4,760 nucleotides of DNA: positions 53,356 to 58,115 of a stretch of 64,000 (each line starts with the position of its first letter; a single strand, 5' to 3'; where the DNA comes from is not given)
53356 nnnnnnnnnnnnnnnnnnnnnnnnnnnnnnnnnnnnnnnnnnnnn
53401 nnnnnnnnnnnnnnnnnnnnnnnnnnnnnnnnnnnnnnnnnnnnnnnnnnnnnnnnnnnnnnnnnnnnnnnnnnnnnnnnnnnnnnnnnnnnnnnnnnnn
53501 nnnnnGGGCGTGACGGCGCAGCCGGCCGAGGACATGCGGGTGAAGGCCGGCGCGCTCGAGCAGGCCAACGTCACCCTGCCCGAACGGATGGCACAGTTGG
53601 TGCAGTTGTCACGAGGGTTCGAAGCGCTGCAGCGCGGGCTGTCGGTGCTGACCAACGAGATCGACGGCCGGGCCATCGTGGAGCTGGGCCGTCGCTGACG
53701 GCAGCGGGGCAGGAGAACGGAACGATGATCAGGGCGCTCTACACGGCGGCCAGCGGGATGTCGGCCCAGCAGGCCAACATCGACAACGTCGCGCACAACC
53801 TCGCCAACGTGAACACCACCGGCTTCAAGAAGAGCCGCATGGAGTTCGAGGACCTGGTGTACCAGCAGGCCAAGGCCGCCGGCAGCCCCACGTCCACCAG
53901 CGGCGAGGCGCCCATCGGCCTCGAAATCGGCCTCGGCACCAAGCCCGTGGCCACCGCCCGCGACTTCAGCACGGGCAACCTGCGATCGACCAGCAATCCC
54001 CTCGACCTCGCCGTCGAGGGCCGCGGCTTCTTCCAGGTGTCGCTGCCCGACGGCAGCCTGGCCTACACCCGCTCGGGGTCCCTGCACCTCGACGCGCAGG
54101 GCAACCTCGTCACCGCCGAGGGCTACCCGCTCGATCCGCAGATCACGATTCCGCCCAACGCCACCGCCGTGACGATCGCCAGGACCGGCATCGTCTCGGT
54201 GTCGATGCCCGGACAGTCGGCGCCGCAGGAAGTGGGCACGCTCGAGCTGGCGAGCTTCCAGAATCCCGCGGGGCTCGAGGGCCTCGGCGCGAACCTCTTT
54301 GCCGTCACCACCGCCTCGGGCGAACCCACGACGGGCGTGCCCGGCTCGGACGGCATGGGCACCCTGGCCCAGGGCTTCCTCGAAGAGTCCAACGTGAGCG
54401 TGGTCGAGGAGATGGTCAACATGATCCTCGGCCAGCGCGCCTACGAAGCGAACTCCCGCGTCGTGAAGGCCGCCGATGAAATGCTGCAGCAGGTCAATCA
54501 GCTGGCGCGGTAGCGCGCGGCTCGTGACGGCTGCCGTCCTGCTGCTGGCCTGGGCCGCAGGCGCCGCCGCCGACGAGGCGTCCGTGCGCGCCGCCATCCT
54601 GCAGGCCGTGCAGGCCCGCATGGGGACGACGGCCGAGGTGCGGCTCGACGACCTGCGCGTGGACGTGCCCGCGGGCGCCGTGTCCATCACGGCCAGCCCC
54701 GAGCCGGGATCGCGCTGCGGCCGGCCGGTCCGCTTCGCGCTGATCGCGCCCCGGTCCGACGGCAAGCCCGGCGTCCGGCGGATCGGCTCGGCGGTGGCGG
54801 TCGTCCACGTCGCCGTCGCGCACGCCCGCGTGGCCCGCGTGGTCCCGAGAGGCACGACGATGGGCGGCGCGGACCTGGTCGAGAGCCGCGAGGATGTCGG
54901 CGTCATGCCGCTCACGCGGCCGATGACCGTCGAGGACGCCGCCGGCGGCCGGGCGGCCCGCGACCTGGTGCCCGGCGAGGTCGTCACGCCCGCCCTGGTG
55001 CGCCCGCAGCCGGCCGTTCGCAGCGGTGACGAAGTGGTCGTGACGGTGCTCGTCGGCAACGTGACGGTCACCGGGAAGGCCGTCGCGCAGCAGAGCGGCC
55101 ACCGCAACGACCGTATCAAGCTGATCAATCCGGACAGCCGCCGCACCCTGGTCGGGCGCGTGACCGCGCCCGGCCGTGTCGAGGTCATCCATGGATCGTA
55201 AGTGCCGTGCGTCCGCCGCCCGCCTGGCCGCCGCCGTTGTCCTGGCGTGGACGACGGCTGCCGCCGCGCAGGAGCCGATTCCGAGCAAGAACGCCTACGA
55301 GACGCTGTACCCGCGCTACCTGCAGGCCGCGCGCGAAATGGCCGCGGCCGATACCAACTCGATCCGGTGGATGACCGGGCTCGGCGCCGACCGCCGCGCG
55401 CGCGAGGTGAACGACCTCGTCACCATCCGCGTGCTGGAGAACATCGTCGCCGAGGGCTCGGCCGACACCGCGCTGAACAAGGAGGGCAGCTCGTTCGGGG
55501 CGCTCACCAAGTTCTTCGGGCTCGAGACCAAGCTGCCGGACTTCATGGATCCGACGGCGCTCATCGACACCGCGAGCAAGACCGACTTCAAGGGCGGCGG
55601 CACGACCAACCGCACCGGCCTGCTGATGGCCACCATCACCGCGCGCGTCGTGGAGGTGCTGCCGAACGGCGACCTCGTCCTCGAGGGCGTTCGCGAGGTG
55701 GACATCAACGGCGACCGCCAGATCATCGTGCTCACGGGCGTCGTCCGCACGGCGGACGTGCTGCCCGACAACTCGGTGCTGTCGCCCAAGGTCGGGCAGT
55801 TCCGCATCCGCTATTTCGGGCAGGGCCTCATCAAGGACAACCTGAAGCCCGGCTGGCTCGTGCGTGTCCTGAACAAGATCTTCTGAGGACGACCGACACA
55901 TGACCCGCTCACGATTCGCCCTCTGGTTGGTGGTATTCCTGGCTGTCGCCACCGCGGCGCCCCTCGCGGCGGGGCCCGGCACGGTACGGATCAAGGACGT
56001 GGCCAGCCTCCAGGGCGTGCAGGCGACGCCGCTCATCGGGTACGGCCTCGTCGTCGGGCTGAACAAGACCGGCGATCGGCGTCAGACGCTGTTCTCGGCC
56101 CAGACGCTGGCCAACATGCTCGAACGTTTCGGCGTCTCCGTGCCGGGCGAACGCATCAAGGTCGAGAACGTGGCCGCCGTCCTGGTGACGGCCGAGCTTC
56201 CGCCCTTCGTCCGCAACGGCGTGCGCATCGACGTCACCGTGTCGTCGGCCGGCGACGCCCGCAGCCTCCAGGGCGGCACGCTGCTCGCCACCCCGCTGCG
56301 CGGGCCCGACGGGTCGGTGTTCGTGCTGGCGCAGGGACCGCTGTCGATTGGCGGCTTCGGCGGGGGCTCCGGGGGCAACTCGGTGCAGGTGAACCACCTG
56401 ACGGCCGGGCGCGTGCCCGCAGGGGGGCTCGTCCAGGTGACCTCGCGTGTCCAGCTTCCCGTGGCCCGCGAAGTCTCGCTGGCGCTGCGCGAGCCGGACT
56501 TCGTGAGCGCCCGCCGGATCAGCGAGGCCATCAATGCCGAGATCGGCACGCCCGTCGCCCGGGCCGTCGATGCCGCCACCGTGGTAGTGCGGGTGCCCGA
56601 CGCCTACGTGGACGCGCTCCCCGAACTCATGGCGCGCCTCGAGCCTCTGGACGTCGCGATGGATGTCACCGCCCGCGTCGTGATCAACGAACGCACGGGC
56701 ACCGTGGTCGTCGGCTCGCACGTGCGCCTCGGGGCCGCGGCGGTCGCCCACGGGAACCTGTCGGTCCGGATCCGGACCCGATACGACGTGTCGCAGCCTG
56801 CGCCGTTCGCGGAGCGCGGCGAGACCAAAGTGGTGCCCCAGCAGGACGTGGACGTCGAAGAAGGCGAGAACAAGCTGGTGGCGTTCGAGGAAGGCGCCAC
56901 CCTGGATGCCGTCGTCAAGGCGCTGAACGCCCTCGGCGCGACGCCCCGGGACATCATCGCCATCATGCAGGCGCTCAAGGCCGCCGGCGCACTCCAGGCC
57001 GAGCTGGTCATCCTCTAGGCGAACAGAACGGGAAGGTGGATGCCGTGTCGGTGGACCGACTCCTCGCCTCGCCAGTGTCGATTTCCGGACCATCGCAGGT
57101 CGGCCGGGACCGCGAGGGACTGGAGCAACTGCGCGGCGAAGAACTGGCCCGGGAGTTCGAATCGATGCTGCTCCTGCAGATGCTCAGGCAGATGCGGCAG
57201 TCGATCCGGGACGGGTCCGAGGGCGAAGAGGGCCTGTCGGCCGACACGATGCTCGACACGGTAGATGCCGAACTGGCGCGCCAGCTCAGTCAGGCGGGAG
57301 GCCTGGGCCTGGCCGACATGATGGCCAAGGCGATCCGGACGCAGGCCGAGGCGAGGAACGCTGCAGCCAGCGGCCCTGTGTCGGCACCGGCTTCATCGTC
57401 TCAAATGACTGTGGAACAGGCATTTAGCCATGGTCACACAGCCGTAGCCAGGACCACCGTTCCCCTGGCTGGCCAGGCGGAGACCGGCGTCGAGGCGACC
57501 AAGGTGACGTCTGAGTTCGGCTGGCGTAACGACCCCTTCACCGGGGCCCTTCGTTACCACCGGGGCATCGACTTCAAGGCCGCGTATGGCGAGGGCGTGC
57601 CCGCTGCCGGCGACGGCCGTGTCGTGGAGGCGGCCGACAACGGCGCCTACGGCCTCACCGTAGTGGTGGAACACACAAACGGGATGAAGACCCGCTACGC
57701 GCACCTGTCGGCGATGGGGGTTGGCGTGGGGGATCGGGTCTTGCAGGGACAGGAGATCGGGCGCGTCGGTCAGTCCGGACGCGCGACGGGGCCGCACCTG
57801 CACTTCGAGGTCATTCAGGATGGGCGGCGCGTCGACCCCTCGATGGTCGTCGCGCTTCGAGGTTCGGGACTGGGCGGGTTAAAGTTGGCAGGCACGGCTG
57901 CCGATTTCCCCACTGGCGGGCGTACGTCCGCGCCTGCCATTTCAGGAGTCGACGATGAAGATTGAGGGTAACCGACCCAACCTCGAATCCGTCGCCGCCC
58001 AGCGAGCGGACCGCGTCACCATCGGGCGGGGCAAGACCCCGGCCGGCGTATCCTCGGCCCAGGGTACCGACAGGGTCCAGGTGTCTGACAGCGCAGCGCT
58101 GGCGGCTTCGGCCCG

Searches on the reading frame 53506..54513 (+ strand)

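Call 16: search_protein_families(library=pfam, proteins=[window:53506-54513:+], max_evalue=0.0001)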
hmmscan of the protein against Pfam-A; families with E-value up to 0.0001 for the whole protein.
window:53506-54513:+ (335 aa): 3 families
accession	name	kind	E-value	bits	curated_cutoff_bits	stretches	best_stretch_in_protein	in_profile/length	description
PF22692.1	LlgE_F_G_D1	-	2.5e-26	92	27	1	169-232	1-64/64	Flagellar hook protein FlgE/F/G D1 domain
PF06429.18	Flg_bbr_C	-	1.5e-22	79.2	23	1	288-333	1-46/46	Flagellar basal body rod FlgEFG protein C-terminal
PF00460.25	Flg_bb_rod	-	7.2e-10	39.1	20.7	1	78-108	1-31/31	Flagella basal body rod protein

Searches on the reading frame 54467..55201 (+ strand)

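Call 17: search_protein_families(library=pfam, proteins=[window:54467-55201:+], max_evalue=0.0001)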
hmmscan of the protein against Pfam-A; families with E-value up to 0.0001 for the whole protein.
window:54467-55201:+ (244 aa): 2 families
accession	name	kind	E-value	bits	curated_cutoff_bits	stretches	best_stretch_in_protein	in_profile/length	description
PF13144.11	ChapFlgA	-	2.2e-18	66.9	23.8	1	123-240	7-122/122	Chaperone for flagella basal body P-ring formation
PF08666.17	SAF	-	1.4e-05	26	21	1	122-178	6-62/63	SAF domain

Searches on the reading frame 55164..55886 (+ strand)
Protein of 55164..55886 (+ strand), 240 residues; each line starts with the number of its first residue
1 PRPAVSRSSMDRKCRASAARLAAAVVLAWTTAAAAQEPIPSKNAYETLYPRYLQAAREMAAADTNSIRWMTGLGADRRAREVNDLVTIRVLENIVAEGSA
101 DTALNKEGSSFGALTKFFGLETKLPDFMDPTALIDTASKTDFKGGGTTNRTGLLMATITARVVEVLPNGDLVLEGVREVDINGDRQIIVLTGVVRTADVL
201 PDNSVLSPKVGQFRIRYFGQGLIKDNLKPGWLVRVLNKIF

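Call 17: search_protein_families(library=pfam, proteins=[window:55164-55886:+], max_evalue=0.0001)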
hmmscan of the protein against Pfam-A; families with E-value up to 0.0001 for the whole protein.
window:55164-55886:+ (240 aa): 1 family
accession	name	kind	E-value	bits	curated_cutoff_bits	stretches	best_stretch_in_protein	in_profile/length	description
PF02107.21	FlgH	-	1.3e-41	142.6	27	1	72-239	16-170/172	Flagellar L-ring protein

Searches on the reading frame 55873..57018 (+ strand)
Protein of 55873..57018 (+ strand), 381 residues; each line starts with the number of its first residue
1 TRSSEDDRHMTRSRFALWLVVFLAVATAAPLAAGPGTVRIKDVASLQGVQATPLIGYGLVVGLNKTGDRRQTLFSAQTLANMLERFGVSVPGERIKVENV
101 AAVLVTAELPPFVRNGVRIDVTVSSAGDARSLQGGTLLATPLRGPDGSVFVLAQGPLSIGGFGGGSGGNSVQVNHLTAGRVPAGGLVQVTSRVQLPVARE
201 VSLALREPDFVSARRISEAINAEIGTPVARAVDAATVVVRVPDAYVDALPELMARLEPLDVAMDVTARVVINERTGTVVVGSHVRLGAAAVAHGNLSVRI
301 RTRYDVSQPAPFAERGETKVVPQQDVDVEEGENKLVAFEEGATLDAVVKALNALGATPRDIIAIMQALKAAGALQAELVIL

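Call 17: search_protein_families(library=pfam, proteins=[window:55873-57018:+], max_evalue=0.0001)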
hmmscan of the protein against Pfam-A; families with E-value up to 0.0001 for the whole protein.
window:55873-57018:+ (381 aa): 1 family
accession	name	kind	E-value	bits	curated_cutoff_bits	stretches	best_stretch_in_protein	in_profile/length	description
PF02119.21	FlgI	-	7.9e-131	436.5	25.3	1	39-380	1-343/343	Flagellar P-ring protein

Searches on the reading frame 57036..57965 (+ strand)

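Call 17: search_protein_families(library=pfam, proteins=[window:57036-57965:+], max_evalue=0.0001)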
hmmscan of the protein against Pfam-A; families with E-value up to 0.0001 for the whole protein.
window:57036-57965:+ (309 aa): 2 families
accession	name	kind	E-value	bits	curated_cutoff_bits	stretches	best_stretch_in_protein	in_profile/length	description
PF01551.29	Peptidase_M23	-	3.3e-32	111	28.7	1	174-268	2-96/96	Peptidase family M23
PF10135.14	Rod-binding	-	6.9e-07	30.2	25.1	1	52-98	2-50/51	Rod binding protein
